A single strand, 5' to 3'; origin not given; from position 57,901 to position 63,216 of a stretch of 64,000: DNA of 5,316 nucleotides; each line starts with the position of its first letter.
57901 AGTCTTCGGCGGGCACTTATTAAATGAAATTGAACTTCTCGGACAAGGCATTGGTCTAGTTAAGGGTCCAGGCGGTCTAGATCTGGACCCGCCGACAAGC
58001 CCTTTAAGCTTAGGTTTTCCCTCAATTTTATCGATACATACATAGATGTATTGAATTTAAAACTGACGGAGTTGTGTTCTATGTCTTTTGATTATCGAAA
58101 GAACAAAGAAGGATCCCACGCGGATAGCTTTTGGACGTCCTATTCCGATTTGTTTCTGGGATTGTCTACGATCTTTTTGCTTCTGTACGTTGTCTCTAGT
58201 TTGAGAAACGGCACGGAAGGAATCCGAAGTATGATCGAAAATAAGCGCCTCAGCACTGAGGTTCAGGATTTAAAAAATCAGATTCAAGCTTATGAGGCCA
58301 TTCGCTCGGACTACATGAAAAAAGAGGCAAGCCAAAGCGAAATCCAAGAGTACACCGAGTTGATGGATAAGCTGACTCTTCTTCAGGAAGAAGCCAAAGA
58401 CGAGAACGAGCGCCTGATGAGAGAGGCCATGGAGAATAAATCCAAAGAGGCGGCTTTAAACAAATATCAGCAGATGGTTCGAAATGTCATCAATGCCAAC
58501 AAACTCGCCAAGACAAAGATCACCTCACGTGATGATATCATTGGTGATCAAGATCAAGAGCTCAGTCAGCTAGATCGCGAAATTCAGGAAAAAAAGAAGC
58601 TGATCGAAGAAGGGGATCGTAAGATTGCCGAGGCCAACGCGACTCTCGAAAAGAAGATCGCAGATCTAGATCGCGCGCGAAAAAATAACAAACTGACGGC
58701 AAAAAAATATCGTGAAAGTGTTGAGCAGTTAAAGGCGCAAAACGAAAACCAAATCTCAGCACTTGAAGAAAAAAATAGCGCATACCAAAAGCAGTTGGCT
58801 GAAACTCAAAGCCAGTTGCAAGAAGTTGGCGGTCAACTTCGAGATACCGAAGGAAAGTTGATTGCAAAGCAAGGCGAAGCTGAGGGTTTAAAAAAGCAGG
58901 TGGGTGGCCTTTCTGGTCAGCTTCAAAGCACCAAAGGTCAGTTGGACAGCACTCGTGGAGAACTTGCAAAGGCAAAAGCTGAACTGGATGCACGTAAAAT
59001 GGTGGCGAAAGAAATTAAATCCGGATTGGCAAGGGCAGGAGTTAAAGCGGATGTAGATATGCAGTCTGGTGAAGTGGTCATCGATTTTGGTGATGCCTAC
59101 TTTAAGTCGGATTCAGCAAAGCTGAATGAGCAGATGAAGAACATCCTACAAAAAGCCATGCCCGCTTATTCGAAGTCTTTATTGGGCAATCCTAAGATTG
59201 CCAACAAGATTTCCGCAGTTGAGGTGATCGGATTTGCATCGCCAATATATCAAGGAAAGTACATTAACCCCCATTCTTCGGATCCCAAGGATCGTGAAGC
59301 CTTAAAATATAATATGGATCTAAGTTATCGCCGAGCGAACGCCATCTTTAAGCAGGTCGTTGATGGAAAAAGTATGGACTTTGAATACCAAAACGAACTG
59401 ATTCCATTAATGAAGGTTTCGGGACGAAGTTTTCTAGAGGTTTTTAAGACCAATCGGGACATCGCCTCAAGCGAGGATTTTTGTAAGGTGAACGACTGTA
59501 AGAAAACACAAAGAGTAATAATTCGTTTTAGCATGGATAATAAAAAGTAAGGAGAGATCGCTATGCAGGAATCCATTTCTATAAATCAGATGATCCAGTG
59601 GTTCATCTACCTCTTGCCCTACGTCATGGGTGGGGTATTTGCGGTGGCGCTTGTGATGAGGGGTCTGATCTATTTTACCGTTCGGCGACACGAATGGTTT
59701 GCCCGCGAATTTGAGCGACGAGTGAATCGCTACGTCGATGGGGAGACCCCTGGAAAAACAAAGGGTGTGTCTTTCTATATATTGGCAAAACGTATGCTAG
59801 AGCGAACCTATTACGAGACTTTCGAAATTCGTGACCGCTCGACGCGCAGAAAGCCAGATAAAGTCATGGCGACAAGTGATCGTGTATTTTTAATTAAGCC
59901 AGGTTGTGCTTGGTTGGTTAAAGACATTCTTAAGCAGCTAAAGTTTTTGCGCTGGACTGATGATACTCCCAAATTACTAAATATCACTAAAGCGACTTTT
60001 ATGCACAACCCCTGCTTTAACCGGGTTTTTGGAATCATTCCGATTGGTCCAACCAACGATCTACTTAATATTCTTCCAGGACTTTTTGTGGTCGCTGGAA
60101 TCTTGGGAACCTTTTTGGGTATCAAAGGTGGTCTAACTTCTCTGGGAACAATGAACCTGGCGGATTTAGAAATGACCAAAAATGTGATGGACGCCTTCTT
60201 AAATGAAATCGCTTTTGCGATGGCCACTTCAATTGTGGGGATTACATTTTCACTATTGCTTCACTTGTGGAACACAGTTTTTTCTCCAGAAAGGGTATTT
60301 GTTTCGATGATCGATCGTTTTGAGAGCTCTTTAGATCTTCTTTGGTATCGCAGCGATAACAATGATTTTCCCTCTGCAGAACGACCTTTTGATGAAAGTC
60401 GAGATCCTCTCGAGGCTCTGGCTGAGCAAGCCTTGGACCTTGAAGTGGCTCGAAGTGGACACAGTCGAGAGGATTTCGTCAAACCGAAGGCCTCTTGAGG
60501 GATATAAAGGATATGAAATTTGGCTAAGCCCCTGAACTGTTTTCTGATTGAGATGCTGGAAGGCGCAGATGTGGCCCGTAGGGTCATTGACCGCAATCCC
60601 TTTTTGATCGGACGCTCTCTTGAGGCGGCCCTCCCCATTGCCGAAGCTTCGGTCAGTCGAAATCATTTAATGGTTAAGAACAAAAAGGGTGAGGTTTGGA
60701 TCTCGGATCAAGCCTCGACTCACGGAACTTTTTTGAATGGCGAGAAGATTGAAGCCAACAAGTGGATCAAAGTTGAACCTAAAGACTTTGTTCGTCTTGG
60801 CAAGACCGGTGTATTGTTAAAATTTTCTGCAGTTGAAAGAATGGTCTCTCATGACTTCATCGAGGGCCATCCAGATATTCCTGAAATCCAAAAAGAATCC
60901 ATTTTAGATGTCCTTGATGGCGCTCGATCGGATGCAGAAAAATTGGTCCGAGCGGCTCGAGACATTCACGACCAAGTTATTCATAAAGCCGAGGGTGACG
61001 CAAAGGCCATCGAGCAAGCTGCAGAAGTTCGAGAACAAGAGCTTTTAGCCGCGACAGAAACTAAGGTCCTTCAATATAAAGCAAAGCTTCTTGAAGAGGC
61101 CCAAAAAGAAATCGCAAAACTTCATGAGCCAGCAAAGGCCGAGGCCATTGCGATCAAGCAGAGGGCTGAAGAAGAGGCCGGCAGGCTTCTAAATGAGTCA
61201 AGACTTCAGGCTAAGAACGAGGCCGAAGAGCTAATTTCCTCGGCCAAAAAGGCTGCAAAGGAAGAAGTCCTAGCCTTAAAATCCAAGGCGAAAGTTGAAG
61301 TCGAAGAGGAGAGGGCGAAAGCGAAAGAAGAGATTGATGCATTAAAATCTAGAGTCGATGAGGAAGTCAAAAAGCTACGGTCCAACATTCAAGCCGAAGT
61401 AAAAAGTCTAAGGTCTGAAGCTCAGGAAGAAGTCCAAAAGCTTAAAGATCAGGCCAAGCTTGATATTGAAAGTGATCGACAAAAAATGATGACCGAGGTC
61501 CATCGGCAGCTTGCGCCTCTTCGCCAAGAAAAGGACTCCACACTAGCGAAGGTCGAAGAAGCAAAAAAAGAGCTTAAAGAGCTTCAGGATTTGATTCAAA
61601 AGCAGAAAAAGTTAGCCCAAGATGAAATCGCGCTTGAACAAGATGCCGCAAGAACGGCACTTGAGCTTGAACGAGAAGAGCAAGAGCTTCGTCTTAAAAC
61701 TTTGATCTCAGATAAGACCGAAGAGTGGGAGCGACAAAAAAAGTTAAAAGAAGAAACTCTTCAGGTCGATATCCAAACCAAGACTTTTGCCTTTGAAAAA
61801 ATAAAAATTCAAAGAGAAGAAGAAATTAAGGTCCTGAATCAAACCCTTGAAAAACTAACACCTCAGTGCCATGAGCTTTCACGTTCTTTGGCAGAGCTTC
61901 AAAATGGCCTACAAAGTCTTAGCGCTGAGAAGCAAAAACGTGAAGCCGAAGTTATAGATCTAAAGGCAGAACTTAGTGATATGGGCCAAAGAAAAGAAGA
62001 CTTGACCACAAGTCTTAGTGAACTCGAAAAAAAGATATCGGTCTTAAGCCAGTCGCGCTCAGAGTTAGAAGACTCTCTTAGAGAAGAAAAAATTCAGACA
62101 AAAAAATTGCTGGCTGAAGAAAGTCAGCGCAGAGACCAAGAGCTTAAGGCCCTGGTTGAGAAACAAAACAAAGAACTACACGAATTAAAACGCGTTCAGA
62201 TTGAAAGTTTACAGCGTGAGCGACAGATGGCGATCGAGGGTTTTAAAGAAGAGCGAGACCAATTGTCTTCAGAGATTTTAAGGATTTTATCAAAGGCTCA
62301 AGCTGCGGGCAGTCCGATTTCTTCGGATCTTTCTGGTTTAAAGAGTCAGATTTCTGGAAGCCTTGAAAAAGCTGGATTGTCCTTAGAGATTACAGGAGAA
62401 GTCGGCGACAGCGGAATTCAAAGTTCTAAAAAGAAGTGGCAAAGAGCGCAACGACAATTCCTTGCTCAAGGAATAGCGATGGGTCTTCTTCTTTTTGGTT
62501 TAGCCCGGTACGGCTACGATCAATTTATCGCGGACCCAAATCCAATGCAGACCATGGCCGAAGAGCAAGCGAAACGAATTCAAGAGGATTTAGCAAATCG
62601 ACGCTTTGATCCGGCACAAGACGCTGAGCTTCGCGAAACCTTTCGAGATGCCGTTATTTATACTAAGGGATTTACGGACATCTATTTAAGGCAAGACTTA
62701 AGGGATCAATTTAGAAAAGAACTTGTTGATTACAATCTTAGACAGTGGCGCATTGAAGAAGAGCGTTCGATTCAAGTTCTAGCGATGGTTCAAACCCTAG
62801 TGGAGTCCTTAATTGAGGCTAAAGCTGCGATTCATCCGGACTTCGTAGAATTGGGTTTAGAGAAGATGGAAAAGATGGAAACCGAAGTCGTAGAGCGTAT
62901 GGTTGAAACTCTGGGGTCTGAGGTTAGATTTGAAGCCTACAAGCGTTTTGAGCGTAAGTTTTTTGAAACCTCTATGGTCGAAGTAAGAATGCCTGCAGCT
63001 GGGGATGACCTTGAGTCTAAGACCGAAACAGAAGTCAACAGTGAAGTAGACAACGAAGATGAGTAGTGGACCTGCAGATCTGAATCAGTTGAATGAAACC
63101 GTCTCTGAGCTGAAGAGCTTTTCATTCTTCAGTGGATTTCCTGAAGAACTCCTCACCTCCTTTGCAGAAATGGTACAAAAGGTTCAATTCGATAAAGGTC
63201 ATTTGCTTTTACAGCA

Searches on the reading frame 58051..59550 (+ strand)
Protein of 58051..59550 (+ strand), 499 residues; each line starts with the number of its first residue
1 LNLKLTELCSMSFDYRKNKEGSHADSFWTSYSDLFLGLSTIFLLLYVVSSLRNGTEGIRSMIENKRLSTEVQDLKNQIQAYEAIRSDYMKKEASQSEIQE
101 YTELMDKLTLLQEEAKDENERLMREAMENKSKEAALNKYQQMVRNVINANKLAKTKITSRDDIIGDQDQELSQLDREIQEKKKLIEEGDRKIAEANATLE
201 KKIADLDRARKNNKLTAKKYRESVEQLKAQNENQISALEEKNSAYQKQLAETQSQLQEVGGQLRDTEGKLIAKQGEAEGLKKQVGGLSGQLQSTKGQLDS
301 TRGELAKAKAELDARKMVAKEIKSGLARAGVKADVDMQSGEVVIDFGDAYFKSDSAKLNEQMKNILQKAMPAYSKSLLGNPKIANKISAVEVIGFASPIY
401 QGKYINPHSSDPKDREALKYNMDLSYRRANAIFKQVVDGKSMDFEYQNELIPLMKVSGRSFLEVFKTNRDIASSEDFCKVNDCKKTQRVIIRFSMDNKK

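Call 18: search_protein_families(library=pfam, proteins=[window:58051-59550:+])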
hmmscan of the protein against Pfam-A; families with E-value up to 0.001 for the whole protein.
window:58051-59550:+ (499 aa): 1 family
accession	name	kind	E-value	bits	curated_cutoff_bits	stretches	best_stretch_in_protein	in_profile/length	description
PF08614.16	ATG16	-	0.00065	20.4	33.7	0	192-317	34-165/200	Autophagy protein 16 (ATG16)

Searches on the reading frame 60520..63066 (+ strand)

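Call 23: search_protein_families(library=ncbifam, proteins=[window:60520-63066:+])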
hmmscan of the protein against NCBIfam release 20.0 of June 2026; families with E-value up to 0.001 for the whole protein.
window:60520-63066:+ (848 aa): 2 families
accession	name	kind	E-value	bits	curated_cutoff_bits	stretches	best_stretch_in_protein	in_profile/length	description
NF049868.1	FhaB_Rv0019c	equivalog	3.5e-10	40.1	125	1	23-98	83-156/158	FHA domain-containing protein FhaB/FipA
NF041660.2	oxygluDhInhib_OdhI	equivalog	0.00042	20.2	200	0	19-95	49-122/130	oxoglutarate dehydrogenase inhibitor Odhl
